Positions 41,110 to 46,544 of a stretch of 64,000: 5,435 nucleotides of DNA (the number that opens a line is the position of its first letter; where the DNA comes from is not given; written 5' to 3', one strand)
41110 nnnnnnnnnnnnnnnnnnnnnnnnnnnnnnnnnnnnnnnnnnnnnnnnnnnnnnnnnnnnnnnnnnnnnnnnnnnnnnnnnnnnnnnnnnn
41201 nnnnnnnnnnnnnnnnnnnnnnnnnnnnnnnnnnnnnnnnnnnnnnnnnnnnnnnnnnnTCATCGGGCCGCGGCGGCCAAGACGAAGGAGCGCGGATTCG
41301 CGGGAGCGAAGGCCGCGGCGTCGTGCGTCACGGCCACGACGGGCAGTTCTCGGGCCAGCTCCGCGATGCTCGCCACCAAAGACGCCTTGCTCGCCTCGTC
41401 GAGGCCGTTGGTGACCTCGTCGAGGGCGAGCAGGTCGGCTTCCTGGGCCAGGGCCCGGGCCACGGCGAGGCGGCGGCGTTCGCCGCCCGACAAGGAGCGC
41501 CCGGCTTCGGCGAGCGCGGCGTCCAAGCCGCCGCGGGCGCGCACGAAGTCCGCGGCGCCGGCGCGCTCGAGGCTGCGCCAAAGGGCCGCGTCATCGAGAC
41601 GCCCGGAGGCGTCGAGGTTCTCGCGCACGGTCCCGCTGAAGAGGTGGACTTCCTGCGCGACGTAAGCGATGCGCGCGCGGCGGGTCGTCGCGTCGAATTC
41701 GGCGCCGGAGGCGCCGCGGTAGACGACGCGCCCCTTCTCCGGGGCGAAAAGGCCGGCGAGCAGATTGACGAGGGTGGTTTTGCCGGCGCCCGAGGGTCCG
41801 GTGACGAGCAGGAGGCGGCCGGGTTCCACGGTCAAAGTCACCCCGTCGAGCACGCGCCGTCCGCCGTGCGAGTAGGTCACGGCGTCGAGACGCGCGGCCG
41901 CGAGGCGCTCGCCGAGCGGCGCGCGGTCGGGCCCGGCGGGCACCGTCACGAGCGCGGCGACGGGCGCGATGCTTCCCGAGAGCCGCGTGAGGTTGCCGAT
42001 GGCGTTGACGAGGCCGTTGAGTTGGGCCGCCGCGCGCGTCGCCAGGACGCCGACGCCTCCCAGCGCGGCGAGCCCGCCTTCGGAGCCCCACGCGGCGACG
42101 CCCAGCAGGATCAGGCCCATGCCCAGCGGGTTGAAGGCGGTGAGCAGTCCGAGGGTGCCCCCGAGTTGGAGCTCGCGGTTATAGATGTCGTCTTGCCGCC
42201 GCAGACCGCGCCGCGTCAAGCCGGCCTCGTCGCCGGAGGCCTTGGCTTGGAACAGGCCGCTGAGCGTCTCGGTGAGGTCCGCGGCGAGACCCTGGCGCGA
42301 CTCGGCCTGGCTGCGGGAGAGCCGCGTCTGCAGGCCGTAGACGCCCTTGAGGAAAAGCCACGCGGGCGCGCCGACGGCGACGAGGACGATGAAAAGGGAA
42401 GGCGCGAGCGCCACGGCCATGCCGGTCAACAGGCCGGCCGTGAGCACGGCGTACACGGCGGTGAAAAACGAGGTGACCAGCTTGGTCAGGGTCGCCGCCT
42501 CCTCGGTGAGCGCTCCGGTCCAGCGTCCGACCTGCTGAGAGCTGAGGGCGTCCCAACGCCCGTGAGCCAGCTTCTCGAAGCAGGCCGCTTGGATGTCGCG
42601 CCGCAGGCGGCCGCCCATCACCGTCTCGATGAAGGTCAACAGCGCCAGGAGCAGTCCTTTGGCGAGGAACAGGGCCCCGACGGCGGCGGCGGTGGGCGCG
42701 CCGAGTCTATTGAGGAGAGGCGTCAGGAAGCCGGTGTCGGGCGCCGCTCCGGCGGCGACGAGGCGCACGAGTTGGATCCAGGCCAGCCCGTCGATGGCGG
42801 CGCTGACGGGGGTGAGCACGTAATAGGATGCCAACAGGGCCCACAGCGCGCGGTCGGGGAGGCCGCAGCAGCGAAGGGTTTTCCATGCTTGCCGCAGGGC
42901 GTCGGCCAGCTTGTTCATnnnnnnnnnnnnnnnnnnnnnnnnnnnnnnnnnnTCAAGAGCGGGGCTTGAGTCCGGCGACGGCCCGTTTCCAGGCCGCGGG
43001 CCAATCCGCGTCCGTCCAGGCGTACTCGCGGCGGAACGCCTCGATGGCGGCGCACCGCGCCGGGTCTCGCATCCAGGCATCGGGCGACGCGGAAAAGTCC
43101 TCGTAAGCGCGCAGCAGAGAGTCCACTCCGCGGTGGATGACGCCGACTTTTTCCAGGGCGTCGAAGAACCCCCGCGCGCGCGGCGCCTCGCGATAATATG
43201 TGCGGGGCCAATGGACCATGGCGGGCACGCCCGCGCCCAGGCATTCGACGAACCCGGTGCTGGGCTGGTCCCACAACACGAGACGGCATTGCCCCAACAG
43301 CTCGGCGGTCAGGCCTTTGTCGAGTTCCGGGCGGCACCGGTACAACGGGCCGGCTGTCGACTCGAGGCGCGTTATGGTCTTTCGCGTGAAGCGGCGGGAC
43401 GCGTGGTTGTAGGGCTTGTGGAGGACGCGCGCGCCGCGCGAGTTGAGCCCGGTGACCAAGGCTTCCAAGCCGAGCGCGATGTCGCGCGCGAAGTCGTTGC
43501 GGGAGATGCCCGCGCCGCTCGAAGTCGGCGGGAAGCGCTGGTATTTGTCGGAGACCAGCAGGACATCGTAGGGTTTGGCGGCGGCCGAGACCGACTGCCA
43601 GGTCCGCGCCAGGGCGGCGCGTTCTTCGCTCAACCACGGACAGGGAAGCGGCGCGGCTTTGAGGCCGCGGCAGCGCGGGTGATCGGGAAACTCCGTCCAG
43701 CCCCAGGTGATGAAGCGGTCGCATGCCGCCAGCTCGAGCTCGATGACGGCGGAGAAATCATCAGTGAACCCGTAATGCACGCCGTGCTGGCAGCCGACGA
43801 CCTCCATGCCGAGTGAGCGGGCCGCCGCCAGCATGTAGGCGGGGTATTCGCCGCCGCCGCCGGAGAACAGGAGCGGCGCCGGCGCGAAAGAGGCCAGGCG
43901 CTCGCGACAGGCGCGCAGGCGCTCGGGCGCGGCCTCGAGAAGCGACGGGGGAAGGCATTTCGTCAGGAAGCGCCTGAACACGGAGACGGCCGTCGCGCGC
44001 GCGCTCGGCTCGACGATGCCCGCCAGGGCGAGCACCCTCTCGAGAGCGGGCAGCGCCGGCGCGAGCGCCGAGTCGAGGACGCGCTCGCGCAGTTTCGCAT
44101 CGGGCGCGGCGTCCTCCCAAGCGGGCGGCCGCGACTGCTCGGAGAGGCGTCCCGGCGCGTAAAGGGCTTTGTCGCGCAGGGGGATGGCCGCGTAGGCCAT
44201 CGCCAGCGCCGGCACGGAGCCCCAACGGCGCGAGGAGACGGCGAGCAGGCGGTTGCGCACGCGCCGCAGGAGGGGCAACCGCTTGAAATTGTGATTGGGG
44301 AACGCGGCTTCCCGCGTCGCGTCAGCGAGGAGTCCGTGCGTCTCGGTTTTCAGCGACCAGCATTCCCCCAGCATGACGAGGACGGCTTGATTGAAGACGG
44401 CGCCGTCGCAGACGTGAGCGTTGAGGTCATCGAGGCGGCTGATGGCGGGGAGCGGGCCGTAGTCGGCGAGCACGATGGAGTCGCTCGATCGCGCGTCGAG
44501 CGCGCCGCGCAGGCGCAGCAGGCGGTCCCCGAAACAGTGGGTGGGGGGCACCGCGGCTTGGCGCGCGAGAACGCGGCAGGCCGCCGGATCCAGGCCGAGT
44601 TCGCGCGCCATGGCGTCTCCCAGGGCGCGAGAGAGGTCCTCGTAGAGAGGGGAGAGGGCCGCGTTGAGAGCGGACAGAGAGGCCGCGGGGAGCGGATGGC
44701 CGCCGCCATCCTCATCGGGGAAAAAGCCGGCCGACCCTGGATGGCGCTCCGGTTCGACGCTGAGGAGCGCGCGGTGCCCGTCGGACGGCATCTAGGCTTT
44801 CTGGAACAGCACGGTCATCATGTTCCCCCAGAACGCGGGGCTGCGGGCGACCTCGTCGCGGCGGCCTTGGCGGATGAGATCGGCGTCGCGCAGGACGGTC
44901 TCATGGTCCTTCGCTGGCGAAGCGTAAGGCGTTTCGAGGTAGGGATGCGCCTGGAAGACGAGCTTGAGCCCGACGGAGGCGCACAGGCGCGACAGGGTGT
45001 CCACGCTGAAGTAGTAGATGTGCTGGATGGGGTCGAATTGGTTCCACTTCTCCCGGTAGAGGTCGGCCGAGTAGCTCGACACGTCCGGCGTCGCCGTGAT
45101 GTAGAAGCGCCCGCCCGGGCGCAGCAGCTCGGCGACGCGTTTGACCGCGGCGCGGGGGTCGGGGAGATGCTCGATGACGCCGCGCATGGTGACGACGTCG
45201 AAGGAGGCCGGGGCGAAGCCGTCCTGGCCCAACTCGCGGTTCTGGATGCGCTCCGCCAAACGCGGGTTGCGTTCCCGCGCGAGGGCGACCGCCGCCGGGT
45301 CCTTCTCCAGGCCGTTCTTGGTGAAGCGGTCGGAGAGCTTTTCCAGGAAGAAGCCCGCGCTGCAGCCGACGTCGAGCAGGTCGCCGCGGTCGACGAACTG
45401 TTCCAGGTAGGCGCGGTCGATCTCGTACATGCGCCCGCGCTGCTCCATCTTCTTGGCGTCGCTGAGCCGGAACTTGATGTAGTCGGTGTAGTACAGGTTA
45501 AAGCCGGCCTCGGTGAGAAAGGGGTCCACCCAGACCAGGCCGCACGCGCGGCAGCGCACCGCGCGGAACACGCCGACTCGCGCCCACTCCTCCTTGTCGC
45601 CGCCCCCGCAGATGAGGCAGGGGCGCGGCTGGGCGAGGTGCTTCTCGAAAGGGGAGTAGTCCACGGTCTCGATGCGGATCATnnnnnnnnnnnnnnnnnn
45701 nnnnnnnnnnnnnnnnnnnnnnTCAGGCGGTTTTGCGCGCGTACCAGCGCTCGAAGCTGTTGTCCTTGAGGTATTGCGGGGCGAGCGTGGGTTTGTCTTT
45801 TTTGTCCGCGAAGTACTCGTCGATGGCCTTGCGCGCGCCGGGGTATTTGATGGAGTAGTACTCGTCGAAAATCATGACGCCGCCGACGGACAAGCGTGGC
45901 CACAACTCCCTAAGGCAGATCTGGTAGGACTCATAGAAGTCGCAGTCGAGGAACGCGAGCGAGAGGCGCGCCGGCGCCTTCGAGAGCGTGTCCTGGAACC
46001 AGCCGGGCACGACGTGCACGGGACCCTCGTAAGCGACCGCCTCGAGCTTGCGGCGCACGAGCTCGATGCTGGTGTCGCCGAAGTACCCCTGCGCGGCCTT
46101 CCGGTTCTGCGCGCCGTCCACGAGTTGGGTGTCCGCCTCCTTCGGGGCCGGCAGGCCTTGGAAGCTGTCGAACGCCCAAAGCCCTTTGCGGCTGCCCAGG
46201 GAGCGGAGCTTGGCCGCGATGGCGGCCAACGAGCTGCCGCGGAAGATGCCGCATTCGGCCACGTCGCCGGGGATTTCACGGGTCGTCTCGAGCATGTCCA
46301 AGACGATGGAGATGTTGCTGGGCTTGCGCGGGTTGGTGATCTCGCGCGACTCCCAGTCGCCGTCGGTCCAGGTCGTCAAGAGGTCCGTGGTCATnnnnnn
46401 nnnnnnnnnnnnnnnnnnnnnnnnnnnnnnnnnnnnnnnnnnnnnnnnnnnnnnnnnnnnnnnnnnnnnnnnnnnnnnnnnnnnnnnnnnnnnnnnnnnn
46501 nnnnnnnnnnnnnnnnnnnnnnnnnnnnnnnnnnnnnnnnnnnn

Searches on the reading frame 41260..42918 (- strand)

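Call 9: search_protein_families(library=pfam, proteins=[window:41260-42918:-], max_evalue=0.001)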
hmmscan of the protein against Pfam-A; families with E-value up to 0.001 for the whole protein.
window:41260-42918:- (552 aa): 8 families
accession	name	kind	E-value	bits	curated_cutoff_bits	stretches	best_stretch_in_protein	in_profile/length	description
PF00005.33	ABC_tran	-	4.2e-29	102.3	25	1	357-504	1-137/137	ABC transporter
PF00664.28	ABC_membrane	-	9e-13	49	28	1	75-271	42-239/274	ABC transporter transmembrane region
PF13191.12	AAA_16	-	1.2e-06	29.6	32.6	1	365-525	23-159/167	AAA ATPase domain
PF13304.12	AAA_21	-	2.8e-05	24.8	27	0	475-534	237-300/304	AAA domain, putative AbiEii toxin, Type IV TA system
PF13555.12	AAA_29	-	2.8e-05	24.2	27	1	358-405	13-59/61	P-loop containing region of AAA domain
PF13401.12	AAA_22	-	0.00041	21.1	27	0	368-400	6-38/130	AAA domain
PF03215.21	Rad17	-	0.00064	20.1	23.8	1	356-390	34-68/186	Rad17 P-loop domain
PF13604.12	AAA_30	-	0.00068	19.9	27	0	363-432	14-81/191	AAA domain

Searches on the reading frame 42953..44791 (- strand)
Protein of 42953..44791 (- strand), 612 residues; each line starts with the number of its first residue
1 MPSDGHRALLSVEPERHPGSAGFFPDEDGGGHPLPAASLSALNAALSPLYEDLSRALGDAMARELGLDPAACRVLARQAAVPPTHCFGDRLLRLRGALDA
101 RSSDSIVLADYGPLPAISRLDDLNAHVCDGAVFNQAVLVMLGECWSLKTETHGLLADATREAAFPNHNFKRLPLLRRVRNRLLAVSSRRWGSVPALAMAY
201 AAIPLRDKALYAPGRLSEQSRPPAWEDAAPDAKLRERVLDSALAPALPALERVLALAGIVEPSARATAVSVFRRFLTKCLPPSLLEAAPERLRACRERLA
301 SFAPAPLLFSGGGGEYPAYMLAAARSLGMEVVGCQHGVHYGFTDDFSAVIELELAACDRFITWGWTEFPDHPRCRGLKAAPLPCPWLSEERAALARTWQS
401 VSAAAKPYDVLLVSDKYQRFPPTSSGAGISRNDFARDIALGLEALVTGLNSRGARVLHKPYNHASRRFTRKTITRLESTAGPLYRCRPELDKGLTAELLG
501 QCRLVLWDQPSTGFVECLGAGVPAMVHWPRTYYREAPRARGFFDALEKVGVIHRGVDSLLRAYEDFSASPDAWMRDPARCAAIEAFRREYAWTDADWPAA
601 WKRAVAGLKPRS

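Call 9: search_protein_families(library=pfam, proteins=[window:42953-44791:-], max_evalue=0.001)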
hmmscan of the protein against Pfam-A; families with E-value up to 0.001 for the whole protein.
window:42953-44791:- (612 aa): 0 families

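Call 10: search_protein_families(library=ncbifam, proteins=[window:42953-44791:-], max_evalue=0.00001)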
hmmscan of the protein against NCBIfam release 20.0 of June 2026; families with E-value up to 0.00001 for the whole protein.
window:42953-44791:- (612 aa): 1 family
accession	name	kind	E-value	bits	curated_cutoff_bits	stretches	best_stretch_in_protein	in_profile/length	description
TIGR04331.1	o_ant_LIC12162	subfamily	1.6e-30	106.4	225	1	272-603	268-583/585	LIC12162 family transferase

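Call 76: search_protein_families(library=pfam, proteins=[window:42953-44791:-], max_evalue=1)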
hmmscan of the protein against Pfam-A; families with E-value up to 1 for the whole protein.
window:42953-44791:- (612 aa): 0 families

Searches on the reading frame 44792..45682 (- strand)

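Call 9: search_protein_families(library=pfam, proteins=[window:44792-45682:-], max_evalue=0.001)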
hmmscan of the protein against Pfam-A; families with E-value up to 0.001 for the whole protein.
window:44792-45682:- (296 aa): 6 families
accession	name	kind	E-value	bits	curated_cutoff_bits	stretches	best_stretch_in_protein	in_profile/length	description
PF13489.12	Methyltransf_23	-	1.6e-22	80.4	27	1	91-242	12-162/164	Methyltransferase domain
PF08241.18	Methyltransf_11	-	1.2e-15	58.4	21.2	1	103-195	1-95/95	Methyltransferase domain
PF08242.18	Methyltransf_12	-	1.3e-14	55.2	30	1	103-193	1-98/98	Methyltransferase domain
PF13649.12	Methyltransf_25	-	1.8e-11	45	27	1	103-191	2-97/97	Methyltransferase domain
PF13847.12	Methyltransf_31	-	2.2e-10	40.9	27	1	102-197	7-111/145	Methyltransferase domain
PF07021.18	MetW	-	9.4e-06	25.8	21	1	89-195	3-107/193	Methionine biosynthesis protein MetW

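Call 56: search_protein_families(library=ncbifam, proteins=[window:44792-45682:-], max_evalue=1e-10)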
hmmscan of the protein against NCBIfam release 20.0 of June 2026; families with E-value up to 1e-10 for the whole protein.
window:44792-45682:- (296 aa): 1 family
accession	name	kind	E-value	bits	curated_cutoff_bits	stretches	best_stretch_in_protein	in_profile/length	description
NF045667.1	MTase_DVU1556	equivalog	4.5e-11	42.6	155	1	96-196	20-120/213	DVU_1556 family methyltransferase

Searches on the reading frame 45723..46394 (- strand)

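Call 9: search_protein_families(library=pfam, proteins=[window:45723-46394:-], max_evalue=0.001)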
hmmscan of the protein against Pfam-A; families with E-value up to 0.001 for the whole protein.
window:45723-46394:- (223 aa): 2 families
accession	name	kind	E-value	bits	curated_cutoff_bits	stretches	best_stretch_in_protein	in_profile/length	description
PF05711.17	TylF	-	4.4e-29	102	23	1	38-199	88-247/264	Macrocin-O-methyltransferase (TylF)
PF13578.12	Methyltransf_24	-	1.2e-11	45.9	26.3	1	47-179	2-105/105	Methyltransferase domain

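Call 56: search_protein_families(library=ncbifam, proteins=[window:45723-46394:-], max_evalue=1e-10)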
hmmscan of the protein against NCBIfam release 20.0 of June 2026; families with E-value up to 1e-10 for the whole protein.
window:45723-46394:- (223 aa): 0 families
